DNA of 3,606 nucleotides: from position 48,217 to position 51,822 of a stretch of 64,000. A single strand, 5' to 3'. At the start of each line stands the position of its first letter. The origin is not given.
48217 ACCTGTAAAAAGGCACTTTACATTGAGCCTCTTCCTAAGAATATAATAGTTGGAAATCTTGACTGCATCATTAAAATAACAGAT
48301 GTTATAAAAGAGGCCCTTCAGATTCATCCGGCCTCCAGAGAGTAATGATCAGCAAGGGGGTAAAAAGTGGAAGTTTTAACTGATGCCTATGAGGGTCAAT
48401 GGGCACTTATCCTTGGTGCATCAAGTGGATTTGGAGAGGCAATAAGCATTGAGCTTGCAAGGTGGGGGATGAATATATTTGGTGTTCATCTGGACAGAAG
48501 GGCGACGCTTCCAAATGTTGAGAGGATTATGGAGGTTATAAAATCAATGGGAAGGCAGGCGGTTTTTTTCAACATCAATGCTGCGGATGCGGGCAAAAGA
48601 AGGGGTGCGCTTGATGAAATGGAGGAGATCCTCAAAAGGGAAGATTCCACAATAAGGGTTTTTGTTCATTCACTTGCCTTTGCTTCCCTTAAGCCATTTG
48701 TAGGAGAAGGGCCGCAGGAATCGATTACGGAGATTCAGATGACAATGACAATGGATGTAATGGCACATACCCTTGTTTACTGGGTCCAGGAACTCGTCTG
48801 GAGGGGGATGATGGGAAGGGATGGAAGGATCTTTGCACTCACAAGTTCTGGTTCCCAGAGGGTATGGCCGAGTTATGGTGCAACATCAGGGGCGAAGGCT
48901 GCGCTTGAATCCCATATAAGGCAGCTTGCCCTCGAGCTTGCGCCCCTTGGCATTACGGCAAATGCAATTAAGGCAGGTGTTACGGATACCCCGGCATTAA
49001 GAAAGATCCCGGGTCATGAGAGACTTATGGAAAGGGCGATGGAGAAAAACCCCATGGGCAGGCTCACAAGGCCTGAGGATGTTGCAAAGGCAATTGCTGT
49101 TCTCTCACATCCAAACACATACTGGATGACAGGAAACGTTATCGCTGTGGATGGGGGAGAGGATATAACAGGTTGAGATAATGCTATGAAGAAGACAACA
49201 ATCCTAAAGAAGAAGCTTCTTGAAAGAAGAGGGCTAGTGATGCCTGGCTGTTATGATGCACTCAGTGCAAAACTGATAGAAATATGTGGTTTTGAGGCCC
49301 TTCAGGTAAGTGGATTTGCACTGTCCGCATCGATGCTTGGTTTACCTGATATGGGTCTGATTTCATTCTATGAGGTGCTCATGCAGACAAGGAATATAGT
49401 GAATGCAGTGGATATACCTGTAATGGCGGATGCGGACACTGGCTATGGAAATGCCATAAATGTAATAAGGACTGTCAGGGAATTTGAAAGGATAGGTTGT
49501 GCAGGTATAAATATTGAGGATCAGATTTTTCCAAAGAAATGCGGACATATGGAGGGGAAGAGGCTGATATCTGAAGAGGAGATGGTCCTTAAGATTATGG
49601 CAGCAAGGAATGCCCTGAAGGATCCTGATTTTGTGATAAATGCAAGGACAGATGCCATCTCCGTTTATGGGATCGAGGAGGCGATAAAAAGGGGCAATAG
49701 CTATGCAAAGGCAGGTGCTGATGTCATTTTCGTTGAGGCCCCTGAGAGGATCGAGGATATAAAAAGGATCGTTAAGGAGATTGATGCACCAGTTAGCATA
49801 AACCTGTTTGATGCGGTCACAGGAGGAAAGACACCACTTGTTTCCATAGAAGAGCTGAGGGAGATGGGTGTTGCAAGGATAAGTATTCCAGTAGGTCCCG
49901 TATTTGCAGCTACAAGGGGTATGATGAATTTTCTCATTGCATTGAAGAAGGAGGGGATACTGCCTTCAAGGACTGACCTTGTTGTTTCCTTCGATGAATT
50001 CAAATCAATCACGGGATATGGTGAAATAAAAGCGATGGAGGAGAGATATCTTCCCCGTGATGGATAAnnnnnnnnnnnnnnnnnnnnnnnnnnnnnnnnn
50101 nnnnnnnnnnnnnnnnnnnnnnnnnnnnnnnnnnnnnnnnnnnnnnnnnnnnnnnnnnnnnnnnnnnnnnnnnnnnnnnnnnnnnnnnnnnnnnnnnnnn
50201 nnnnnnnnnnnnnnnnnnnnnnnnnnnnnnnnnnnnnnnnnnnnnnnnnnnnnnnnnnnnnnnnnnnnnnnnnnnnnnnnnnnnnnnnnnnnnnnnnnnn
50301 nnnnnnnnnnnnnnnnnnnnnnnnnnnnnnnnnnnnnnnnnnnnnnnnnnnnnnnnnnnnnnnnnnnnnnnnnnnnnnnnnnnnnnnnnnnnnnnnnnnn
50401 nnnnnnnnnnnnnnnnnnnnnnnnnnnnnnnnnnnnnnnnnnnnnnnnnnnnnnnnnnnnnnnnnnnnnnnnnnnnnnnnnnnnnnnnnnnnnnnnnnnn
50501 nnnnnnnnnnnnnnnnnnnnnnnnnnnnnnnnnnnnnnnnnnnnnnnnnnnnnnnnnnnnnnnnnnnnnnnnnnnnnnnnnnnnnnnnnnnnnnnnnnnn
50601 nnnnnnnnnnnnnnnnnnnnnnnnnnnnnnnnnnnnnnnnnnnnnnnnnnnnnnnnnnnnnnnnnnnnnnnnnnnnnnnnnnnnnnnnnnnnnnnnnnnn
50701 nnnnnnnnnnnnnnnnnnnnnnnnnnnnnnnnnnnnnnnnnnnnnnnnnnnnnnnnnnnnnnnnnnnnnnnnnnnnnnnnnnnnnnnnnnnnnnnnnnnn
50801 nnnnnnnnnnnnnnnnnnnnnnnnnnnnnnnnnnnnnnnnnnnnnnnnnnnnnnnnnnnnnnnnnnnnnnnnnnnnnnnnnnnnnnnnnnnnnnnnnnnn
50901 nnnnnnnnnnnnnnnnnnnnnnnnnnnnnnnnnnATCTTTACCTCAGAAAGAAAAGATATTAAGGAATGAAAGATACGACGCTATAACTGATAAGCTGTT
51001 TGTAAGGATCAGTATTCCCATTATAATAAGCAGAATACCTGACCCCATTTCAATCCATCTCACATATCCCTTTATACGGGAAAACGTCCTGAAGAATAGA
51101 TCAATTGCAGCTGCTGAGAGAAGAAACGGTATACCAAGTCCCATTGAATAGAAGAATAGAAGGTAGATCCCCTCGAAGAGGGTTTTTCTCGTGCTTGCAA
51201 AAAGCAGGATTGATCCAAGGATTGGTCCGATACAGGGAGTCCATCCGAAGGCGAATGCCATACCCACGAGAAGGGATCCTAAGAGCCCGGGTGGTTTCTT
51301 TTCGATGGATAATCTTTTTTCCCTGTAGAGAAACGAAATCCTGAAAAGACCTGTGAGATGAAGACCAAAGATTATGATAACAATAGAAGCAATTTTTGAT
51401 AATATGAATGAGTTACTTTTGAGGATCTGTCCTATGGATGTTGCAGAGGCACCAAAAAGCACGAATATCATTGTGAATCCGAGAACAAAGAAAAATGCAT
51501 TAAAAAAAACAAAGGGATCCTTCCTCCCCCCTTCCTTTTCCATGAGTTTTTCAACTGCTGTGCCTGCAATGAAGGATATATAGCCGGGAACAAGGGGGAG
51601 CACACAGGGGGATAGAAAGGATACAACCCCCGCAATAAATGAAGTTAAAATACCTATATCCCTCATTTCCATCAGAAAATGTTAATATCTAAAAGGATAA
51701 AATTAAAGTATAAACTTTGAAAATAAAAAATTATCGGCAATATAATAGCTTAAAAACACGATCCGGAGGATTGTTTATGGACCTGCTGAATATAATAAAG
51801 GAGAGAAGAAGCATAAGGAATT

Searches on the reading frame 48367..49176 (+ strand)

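Call 74: search_protein_families(library=pfam, proteins=[window:48367-49176:+], max_evalue=0.00001)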
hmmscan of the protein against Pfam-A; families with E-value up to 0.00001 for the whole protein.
window:48367-49176:+ (269 aa): 2 families
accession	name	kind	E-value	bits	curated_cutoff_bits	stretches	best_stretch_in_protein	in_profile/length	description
PF13561.12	adh_short_C2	-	2.2e-44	152.2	27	1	17-264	1-234/236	Enoyl-(Acyl carrier protein) reductase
PF00106.31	adh_short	-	5.4e-20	72.1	26.6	1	11-214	1-190/195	short chain dehydrogenase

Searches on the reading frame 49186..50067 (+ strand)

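Call 74: search_protein_families(library=pfam, proteins=[window:49186-50067:+], max_evalue=0.00001)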
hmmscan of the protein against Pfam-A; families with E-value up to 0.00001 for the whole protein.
window:49186-50067:+ (293 aa): 2 families
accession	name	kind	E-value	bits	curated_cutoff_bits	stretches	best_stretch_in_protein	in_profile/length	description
PF13714.12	PEP_mutase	-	2.4e-59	201.3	31.5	1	11-248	4-234/240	Phosphoenolpyruvate phosphomutase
PF00463.27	ICL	-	2.3e-15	56.6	26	1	70-172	141-248/526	Isocitrate lyase family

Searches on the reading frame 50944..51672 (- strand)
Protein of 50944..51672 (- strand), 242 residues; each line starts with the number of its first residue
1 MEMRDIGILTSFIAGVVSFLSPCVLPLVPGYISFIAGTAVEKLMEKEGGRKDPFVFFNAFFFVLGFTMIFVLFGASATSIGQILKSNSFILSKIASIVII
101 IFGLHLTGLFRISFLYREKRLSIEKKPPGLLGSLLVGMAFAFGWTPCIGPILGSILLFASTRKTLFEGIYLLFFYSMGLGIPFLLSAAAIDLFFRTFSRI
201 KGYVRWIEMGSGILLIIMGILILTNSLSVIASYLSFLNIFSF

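Call 74: search_protein_families(library=pfam, proteins=[window:50944-51672:-], max_evalue=0.00001)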
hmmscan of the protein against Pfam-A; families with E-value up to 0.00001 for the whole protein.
window:50944-51672:- (242 aa): 1 family
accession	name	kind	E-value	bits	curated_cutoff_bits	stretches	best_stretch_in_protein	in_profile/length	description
PF02683.22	DsbD_TM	-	9.9e-16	58.1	27.1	1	9-223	6-215/219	Cytochrome C biogenesis protein transmembrane domain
